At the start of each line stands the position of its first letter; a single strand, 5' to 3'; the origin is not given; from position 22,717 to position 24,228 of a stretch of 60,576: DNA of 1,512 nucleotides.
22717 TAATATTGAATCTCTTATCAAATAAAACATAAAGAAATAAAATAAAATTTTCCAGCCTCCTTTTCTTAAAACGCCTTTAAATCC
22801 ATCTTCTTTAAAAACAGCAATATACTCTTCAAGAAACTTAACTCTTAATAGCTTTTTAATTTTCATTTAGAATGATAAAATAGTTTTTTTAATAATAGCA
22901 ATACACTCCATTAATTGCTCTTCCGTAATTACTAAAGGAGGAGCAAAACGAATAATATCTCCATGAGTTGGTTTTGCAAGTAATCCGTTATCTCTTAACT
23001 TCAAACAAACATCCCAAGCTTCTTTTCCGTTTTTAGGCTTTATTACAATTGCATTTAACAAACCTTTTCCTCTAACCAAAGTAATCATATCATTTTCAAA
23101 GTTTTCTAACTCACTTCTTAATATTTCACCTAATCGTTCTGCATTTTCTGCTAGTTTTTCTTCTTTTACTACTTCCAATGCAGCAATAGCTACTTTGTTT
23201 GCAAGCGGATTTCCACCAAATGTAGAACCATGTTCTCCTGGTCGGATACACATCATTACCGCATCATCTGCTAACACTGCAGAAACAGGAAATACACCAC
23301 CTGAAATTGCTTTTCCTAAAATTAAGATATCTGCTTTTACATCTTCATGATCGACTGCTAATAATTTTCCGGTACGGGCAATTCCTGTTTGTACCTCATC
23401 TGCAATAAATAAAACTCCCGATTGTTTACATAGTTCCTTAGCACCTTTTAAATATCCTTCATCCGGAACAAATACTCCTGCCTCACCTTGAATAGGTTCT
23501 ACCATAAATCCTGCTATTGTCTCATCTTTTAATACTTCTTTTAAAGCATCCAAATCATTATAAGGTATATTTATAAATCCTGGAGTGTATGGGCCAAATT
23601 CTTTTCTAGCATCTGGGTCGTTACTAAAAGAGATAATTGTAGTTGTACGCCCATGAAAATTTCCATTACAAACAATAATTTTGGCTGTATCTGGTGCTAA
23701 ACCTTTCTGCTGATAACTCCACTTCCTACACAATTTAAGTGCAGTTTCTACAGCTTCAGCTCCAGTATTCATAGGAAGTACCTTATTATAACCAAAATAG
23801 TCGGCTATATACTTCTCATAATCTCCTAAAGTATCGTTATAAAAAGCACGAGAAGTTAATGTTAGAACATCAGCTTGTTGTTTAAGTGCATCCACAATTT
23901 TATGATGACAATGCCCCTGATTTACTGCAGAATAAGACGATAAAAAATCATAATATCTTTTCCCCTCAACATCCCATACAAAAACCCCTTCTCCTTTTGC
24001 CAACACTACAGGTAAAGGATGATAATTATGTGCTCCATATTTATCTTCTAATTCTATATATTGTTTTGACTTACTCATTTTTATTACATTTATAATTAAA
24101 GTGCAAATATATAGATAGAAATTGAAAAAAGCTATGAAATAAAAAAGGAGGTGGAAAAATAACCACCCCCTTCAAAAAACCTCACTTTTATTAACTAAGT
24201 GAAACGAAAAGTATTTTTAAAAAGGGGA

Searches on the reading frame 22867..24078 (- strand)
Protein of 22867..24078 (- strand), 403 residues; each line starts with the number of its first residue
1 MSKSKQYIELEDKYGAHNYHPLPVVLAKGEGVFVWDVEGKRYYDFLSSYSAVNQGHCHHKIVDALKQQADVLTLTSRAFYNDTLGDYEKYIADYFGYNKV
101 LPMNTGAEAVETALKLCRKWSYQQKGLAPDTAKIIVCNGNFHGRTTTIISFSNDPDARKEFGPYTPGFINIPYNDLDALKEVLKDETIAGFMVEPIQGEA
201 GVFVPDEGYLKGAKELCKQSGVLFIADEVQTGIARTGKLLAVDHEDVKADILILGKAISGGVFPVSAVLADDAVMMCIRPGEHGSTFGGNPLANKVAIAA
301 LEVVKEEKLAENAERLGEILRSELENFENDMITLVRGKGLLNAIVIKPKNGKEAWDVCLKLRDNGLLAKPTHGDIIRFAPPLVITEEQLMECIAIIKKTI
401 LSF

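Call 70: search_protein_families(library=pfam, proteins=[window:22867-24078:-], max_evalue=0.01)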
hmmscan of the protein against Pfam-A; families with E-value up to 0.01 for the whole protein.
window:22867-24078:- (403 aa): 1 family
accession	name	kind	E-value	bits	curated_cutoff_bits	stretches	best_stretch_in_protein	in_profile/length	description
PF00202.27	Aminotran_3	-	2.4e-128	428.7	30.5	1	14-400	1-403/403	Aminotransferase class-III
